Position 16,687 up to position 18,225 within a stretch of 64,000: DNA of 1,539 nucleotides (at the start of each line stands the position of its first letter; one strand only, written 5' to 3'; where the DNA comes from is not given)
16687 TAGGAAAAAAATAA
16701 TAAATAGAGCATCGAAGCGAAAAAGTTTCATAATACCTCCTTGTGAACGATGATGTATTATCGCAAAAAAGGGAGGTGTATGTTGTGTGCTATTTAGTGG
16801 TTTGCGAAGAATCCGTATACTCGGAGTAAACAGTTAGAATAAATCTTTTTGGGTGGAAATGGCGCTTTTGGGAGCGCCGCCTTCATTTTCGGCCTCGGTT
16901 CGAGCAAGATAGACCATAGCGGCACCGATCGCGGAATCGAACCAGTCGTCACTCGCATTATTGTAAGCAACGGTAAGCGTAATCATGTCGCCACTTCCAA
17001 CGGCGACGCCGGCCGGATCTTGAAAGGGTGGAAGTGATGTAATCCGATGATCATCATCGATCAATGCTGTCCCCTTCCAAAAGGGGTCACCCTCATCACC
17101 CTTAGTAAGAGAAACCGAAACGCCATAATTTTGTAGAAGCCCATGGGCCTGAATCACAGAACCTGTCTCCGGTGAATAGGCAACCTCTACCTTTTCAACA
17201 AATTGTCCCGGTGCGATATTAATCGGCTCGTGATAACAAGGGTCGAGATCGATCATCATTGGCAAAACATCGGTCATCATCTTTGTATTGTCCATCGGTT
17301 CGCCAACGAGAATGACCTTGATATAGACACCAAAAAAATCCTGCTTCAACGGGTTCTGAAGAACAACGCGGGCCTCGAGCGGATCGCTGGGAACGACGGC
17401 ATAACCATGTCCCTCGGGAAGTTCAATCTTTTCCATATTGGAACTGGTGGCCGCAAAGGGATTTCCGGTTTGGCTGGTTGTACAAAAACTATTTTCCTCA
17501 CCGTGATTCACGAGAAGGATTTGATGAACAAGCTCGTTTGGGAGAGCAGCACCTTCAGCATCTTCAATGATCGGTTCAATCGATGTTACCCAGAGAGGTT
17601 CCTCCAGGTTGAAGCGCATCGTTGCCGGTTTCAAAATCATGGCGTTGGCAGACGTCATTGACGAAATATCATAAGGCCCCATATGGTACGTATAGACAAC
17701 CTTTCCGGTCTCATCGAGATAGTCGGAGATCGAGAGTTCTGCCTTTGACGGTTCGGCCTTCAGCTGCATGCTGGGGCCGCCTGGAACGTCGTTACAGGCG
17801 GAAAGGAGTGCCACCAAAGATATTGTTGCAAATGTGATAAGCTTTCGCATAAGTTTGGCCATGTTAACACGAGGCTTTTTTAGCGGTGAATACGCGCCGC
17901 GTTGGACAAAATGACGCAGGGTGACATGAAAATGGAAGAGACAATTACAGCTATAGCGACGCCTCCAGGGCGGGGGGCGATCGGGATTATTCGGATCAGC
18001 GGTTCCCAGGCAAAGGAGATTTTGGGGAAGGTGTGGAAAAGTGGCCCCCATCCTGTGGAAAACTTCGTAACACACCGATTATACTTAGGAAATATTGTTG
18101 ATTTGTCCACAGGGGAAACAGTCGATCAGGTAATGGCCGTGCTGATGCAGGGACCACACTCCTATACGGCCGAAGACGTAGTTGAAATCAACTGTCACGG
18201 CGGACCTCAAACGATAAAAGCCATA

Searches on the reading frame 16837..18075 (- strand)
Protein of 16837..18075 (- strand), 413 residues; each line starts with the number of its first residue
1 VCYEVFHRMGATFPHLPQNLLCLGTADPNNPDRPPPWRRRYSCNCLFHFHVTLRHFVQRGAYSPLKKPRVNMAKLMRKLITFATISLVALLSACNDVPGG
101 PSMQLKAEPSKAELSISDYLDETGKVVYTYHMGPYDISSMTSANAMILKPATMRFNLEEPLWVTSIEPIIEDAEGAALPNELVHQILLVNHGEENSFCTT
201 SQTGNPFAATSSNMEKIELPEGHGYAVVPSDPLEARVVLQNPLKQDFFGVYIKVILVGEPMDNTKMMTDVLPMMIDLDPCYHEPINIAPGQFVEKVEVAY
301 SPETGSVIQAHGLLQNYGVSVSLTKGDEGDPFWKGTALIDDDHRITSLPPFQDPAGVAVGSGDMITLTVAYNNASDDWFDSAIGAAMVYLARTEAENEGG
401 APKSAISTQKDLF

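Call 12: search_protein_families(library=pfam, proteins=[window:16837-18075:-], max_evalue=0.001)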
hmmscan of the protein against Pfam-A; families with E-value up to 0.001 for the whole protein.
window:16837-18075:- (413 aa): 0 families

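Call 71: find_related_loci(query=A4, collection=metagenome_contigs, flank=10000)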
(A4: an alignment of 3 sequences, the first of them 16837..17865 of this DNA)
Query A4 (343 aa) in metagenome_contigs; peptide patterns used: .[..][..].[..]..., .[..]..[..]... (x = any residue, [..] = any of these).
92 stretches matched a pattern, but none encodes a relative of the query by tblastn (E <= 1e-3).

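Call 85: search_solved_structures(query=A4, max_evalue=1, show_alignments=1)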
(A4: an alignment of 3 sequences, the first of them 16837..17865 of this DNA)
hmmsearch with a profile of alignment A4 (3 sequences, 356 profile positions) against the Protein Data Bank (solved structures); distinct sequences matched with E-value up to 1: 0.

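Call 86: search_protein_families(library=pfam, proteins=[window:16837-17865:-], max_evalue=1)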
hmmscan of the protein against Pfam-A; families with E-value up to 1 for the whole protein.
window:16837-17865:- (343 aa): 1 family
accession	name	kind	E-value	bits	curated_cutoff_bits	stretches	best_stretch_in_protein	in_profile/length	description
PF08139.17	LPAM_1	-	0.26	12.3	20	1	6-25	1-18/18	Prokaryotic membrane lipoprotein lipid attachment site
